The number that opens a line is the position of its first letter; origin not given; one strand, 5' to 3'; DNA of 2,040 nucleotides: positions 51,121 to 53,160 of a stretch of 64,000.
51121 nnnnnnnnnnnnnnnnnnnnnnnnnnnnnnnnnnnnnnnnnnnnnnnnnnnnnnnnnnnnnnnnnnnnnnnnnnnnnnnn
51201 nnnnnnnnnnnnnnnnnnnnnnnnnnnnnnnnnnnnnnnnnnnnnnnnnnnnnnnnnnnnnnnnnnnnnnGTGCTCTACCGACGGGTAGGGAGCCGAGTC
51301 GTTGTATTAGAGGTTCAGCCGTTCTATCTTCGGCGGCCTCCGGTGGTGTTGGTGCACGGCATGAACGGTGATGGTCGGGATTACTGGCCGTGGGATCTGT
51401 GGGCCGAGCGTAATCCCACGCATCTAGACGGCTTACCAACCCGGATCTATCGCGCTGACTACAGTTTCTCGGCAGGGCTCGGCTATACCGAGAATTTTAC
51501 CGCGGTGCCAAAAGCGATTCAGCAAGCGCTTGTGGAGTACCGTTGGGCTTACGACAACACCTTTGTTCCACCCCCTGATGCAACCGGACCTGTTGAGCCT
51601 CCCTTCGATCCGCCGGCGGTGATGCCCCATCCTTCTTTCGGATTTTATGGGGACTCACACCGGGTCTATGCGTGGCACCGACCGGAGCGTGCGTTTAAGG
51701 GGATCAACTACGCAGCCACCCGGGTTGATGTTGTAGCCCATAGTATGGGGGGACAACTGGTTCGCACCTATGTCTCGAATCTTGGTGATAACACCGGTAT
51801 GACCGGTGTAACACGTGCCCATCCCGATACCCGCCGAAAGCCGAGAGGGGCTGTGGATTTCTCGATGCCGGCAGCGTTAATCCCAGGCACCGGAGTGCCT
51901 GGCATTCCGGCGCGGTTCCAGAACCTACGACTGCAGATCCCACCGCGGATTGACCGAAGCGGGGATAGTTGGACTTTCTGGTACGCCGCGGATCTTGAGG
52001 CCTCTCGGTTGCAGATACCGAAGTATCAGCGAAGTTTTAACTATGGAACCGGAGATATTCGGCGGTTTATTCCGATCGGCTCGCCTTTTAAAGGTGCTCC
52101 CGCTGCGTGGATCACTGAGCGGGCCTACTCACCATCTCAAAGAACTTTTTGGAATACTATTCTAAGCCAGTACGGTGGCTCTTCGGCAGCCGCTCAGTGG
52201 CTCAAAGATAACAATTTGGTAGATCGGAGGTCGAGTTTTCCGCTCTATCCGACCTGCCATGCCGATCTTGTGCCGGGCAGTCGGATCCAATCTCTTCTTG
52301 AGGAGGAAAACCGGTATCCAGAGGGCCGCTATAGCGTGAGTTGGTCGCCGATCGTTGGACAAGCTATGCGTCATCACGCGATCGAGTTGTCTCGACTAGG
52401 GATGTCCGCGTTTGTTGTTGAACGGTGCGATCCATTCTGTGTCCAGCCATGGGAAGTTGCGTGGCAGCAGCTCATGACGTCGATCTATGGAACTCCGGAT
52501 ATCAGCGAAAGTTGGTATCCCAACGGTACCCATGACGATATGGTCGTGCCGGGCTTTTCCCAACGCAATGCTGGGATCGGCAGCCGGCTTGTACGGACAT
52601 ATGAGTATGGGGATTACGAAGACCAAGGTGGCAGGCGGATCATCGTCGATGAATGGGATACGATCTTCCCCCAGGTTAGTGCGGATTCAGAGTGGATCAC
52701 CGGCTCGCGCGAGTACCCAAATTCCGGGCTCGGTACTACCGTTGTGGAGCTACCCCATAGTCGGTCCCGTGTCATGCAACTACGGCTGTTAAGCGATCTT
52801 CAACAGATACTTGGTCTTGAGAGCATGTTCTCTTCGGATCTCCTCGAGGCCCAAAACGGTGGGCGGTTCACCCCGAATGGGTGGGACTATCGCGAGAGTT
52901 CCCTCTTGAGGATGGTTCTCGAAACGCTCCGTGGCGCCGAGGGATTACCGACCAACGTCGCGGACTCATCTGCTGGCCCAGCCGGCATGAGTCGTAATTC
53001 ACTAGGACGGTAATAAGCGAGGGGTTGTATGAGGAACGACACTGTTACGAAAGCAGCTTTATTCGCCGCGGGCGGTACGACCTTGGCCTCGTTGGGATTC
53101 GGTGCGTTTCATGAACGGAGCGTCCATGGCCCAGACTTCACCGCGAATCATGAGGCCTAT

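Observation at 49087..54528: Giant secreted Lipase_2-domain protein with a tightly linked 499-aa helical partner: lipase/foldase pair or secreted lipase toxin with immunity protein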

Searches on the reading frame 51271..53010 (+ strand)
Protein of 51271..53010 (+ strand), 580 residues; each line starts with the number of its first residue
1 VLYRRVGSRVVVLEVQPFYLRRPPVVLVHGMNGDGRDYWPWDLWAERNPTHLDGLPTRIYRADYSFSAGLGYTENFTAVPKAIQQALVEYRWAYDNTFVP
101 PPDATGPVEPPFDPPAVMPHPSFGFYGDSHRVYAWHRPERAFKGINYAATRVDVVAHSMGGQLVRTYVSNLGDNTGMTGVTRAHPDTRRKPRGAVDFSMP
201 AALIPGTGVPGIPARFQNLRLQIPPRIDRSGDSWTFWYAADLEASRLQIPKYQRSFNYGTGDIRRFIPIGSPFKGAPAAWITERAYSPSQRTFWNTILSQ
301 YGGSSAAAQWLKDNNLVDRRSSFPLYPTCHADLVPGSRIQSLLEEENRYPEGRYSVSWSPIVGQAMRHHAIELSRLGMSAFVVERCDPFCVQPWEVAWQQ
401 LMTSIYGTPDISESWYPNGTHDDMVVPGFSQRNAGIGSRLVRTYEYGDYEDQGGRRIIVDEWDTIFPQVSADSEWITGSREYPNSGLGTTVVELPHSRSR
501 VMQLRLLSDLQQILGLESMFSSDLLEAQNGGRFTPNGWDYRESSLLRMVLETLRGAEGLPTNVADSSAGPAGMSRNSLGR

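Call 43: find_homologous_proteins(query=A3, max_evalue=0.00001)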
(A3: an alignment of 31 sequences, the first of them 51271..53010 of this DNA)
Query A3 (31 sequences) (580 aa, profile of the alignment): 96 proteins with E <= 0.00001 among 8000 candidates.
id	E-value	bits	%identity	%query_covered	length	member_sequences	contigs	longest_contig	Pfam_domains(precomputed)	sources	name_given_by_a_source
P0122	3.5e-160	552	30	60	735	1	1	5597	-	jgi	jgi:pimeloyl-ACP methyl ester carboxylesterase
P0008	1.2e-159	550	32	72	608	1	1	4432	PF02089.22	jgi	jgi:pimeloyl-ACP methyl ester carboxylesterase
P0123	5.1e-157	542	31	72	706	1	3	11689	PF02089.22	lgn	-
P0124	7.0e-148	512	32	75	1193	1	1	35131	PF01839.30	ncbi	-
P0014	6.8e-147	508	30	60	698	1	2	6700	-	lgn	-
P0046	1.0e-143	498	30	72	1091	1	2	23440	PF00404.25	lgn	-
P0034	1.0e-142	495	28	72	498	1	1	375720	PF12697.14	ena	-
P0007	4.7e-139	483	33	72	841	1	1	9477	-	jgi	-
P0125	3.2e-128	447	30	83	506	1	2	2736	-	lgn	-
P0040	1.3e-126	442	32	29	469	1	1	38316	-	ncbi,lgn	-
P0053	1.6e-116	408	29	60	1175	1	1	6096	PF01839.30,PF13517.13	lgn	-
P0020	1.6e-116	408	33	61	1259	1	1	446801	PF18884.6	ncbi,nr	ncbi:MAG: hypothetical protein KF745_10675 [Phycisphaeraceae bacterium]|nr:hypothetical protein [Phy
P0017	2.9e-116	407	32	29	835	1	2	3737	-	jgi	jgi:triacylglycerol esterase/lipase EstA (alpha/beta hydrolase family)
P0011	2.5e-113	398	31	72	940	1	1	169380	PF01674.25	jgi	-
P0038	3.8e-113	397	28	61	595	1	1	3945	-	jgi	jgi:hypothetical protein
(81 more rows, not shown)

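Call 50: find_related_loci(query=A3, collection=genome_contigs, flank=8000)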
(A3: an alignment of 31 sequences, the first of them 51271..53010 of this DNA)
Query A3 (580 aa) in genome_contigs; peptide patterns used: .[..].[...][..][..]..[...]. (x = any residue, [..] = any of these).
600 stretches matched a pattern (row limit reached: there are more); 14 encode a relative of the query (tblastn E <= 1e-3); 14 distinct loci.
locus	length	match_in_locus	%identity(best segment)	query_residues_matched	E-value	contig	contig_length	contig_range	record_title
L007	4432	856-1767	32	18-434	2e-39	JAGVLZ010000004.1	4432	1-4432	MAG: Phycisphaerales bacterium isolate SW_45 c_000000089437, whole genome shotgun sequence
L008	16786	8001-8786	32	17-365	9e-32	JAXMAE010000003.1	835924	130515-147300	MAG: Phycisphaerales bacterium isolate STL-PLA2 C1.284.fa-3, whole genome shotgun sequence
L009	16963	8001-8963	29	4-433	1e-31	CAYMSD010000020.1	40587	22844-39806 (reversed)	MAG TPA_asm: uncultured Klebsiella sp. isolate SRP319275_co3_134 genome assembly, contig: NODE_1159_length_40587_cov_19.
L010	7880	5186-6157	29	4-436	1e-31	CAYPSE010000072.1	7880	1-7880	MAG TPA_asm: uncultured Rubrivirga sp. isolate binchicken_co176_57 genome assembly, contig: NODE_7719_length_7880_cov_5.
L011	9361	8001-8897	31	18-365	1e-26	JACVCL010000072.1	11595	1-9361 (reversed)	MAG: Phycisphaerales bacterium isolate Desfum bin_1_GBBB08 NODE_719_length_11595_cov_10.330049, whole genome shotgun seq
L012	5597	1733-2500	30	18-365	1e-26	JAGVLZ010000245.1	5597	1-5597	MAG: Phycisphaerales bacterium isolate SW_45 c_000000004187, whole genome shotgun sequence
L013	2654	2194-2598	35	2-179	3e-20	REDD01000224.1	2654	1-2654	MAG: Phycisphaeraceae bacterium isolate DLM2.Bin81 NODE_69008_length_2654_cov_46.6252, whole genome shotgun sequence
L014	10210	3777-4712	24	11-438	4e-18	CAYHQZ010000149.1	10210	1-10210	MAG TPA_asm: uncultured Planctomycetia bacterium isolate ERP119705_co14_256 genome assembly, contig: NODE_9225_length_10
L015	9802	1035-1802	32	7-365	6e-16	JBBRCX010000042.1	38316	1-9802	MAG: Tepidisphaerales bacterium isolate Co_metawrap_2425 Cmw_2425_k141_3905552_length_38316_cov_13.9986, whole genome sh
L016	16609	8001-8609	24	22-277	1e-9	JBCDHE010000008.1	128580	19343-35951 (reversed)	MAG: Planctomycetota bacterium isolate P01_H01_bin.149 k141_1495319_length_128580_cov_16.3139, whole genome shotgun sequ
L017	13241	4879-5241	30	18-170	2e-7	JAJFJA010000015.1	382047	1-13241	MAG: Alphaproteobacteria bacterium isolate OFTM349 OFTM349_14, whole genome shotgun sequence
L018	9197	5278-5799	27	146-361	2e-7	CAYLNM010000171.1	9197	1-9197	MAG TPA_asm: uncultured Isosphaeraceae bacterium isolate SRP332253_co1_125 genome assembly, contig: NODE_12608_length_91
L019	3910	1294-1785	26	12-279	2e-12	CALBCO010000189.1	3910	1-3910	MAG: uncultured Verrucomicrobiae bacterium isolate N1_Bin_Bin_77_sub_1_1 genome assembly, contig: c_000003182864, whole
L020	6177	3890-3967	69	146-171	2e-5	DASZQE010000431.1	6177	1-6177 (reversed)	MAG TPA_asm: Phycisphaerales bacterium isolate SMAG_U5989 k141_714149, whole genome shotgun sequence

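Call 52: search_solved_structures(query=A3, max_evalue=1, show_alignments=3)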
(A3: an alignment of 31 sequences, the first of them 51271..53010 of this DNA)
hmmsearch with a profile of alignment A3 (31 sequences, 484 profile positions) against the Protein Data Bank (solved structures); distinct sequences matched with E-value up to 1: 63 (the best 60 are shown).
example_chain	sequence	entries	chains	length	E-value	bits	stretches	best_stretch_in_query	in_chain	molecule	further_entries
1hqd_A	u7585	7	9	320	6.7e-08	35.1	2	276-362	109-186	LIPASE | TRIACYL-GLYCEROL-HYDROLASE | TRIACYL-GLYCEROL HYDROLASE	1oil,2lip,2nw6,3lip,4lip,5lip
1qge_D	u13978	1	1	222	8.1e-08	34.9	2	276-358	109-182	PROTEIN (TRIACYLGLYCEROL HYDROLASE)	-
1ys1_X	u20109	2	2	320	1e-07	34.6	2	276-358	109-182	Lipase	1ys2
1tah_B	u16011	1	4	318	2.9e-07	33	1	276-383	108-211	LIPASE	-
1cvl_A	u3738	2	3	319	3e-07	33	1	276-382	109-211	TRIACYLGLYCEROL HYDROLASE | Lipase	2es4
8xy5_A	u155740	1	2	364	5.6e-07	32.1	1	276-358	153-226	Alpha/beta hydrolase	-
7cof_A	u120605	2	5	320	1.1e-06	31.2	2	276-358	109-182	Alpha/beta hydrolase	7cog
3qmm_A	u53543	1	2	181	7.4e-06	28.4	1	124-232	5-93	Lipase estA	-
3d2c_A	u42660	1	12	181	7.5e-06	28.4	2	207-232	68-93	Lipase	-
6nkc_A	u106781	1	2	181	1.1e-05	27.9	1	124-232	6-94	Lipase, Lip_vut1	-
5ct8_A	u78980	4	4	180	5e-05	25.7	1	207-232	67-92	Quadruple mutant lipase A | Esterase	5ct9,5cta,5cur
3d2a_A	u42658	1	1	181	5e-05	25.6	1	207-232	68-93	Lipase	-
1t2n_A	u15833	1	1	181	5e-05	25.6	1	207-232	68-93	Lipase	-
1i6w_A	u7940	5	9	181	5.6e-05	25.5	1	207-232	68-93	LIPASE A | lipase | Esterase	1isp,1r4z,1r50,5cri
1t4m_A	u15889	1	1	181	5.7e-05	25.5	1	207-232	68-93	LIPASE A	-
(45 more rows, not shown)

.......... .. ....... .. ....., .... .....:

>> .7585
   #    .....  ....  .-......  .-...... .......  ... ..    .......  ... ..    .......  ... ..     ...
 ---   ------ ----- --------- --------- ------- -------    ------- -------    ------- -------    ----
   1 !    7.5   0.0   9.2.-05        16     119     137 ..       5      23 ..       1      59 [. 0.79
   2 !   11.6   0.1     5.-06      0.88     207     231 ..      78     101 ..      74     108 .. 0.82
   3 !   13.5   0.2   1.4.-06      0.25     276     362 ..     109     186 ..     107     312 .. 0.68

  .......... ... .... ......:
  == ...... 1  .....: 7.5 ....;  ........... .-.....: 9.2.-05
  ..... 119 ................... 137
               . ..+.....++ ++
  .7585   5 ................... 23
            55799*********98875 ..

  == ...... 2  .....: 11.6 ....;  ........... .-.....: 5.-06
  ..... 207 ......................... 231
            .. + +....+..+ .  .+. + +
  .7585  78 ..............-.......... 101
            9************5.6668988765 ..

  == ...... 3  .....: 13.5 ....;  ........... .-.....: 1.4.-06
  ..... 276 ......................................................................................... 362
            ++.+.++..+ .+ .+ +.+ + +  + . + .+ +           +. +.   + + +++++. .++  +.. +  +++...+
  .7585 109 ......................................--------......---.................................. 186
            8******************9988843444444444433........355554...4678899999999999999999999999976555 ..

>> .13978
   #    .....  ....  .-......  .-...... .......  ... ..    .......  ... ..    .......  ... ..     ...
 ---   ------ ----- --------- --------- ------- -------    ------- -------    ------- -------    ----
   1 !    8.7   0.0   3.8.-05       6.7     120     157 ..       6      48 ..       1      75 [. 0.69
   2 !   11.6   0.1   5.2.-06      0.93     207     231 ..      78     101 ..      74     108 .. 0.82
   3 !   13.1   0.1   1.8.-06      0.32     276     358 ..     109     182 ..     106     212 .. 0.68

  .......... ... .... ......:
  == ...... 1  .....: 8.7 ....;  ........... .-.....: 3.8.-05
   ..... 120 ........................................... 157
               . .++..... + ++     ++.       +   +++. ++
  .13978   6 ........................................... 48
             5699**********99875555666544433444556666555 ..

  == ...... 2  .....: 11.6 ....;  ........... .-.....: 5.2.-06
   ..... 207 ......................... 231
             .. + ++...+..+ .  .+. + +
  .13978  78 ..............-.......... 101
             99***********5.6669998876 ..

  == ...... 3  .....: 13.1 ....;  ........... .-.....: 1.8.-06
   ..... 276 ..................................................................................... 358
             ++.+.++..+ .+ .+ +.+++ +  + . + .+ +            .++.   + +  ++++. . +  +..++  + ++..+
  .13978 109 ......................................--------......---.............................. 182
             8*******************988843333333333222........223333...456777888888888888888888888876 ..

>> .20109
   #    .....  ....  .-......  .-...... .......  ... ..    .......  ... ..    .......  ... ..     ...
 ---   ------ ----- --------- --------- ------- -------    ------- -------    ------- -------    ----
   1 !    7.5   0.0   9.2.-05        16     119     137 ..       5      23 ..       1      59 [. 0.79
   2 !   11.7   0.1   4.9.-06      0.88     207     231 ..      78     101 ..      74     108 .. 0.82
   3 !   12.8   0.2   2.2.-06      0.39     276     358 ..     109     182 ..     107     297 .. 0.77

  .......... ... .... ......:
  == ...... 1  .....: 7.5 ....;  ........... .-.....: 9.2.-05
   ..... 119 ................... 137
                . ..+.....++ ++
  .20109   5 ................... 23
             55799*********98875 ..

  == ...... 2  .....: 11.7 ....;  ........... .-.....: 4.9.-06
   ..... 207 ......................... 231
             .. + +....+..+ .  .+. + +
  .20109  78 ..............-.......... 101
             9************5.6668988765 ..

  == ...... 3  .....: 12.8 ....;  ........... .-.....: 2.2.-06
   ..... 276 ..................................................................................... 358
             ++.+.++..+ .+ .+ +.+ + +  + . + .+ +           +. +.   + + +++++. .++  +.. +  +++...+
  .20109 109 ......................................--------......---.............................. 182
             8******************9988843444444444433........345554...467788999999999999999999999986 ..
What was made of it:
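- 51301..52803 (+): C-terminal alpha/beta-hydrolase domain (residues ~735-1235) of family I lipase type, with clade-specific insertions. PDB profile hits to 1hqd, 1ys1, 1tah and 1cvl at E 7e-8 to 3e-7 (call 52).
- On Alpha/beta-hydrolase fold, bacterial family I lipase-like: The family profile hits family I lipases at E 7e-8 (call 52).
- Hydrolase type: the family profile hits family I.1/I.2 and I.4 lipases (call 52). The best sequence-profile PDB hits of the enzyme family are the Lif-dependent Burkholderia and Pseudomonas lipases (call 52).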

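Call 53: search_protein_families(library=pfam, proteins=[L007:1947-2975:+, L007:2975-4123:+, L012:2815-3894:+, L009:9122-10258:+, L008:9198-10337:+, L008:11753-12868:+, L015:2092-3060:+], max_evalue=0.1)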
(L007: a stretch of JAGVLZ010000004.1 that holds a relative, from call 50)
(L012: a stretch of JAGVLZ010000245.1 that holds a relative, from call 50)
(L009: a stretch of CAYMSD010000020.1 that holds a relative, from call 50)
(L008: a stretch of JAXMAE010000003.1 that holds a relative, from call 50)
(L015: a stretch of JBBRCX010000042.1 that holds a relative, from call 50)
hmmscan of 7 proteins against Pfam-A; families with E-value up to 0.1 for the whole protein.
L007:1947-2975:+ (343 aa): 2 families
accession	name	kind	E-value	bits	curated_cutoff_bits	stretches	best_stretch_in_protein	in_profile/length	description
PF13620.12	CarboxypepD_reg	-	0.04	14.7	32.3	0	139-208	1-75/82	Carboxypeptidase regulatory-like domain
PF15976.11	CooC_C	-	0.044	14.3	29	0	131-216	10-90/93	CS1-pili formation C-terminal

L007:2975-4123:+ (383 aa): 5 families
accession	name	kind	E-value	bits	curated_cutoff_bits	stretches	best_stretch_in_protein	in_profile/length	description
PF13620.12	CarboxypepD_reg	-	0.0001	23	32.3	0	174-244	1-75/82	Carboxypeptidase regulatory-like domain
PF24107.1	DUF7382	-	0.0038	17.5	27.4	0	61-103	21-63/65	Domain of unknown function (DUF7382)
PF02369.22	Big_1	-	0.013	16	34.9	1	57-106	16-66/93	Bacterial Ig-like domain (group 1)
PF00142.24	Fer4_NifH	-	0.075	12.9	25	0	201-275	22-96/271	4Fe-4S iron sulfur cluster binding proteins, NifH/frxC family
PF15976.11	CooC_C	-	0.094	13.2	29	0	164-226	8-66/93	CS1-pili formation C-terminal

L012:2815-3894:+ (360 aa): 4 families
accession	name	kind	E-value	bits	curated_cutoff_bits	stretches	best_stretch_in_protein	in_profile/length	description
PF02369.22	Big_1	-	1.7e-05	25.3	34.9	1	29-87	9-72/93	Bacterial Ig-like domain (group 1)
PF13620.12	CarboxypepD_reg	-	0.0018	19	32.3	0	150-205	1-59/82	Carboxypeptidase regulatory-like domain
PF11974.14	bMG3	-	0.084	13.3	34.9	0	46-87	21-64/103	Bacterial alpha-2-macroglobulin MG3 domain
PF13715.12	CarbopepD_reg_2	-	0.093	13.2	32.2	0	151-215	1-65/88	CarboxypepD_reg-like domain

L009:9122-10258:+ (379 aa): 1 family
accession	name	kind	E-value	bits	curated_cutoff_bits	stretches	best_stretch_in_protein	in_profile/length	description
PF02369.22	Big_1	-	0.013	16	34.9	0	266-296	13-43/93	Bacterial Ig-like domain (group 1)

L008:9198-10337:+ (380 aa): 3 families
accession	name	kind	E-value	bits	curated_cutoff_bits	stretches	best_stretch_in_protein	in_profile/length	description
PF13620.12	CarboxypepD_reg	-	1.1e-08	35.7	32.3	1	164-208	1-49/82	Carboxypeptidase regulatory-like domain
PF13715.12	CarbopepD_reg_2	-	0.0003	21.2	32.2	1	165-209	1-46/88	CarboxypepD_reg-like domain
PF24107.1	DUF7382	-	0.024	14.9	27.4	1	165-191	22-48/65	Domain of unknown function (DUF7382)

L008:11753-12868:+ (372 aa): 4 families
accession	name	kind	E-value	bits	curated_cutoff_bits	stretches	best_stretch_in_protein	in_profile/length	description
PF17789.7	MG4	-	0.0019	18.8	24.7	1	42-101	18-78/95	Macroglobulin domain MG4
PF13620.12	CarboxypepD_reg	-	0.024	15.4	32.3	1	42-101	2-62/82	Carboxypeptidase regulatory-like domain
PF02369.22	Big_1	-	0.037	14.6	34.9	1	38-86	17-69/93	Bacterial Ig-like domain (group 1)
PF06608.16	CFAP68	-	0.059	14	24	0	95-139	91-135/148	Cilia- and flagella-associated protein 68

L015:2092-3060:+ (323 aa): 4 families
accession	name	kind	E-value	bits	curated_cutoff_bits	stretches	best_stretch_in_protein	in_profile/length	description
PF13620.12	CarboxypepD_reg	-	1.4e-07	32.2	32.3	1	42-97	9-55/82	Carboxypeptidase regulatory-like domain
PF17802.7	SpaA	-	0.00027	21.5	23.1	1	39-93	8-55/91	Prealbumin-like fold domain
PF17210.9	SdrD_B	-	0.0015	19.1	29.7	1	41-97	18-65/112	SdrD B-like domain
PF24025.1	Ig_DR_A0283-like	-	0.072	13.9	27.1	0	40-97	14-63/102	DR_A0283-like, Ig-like domain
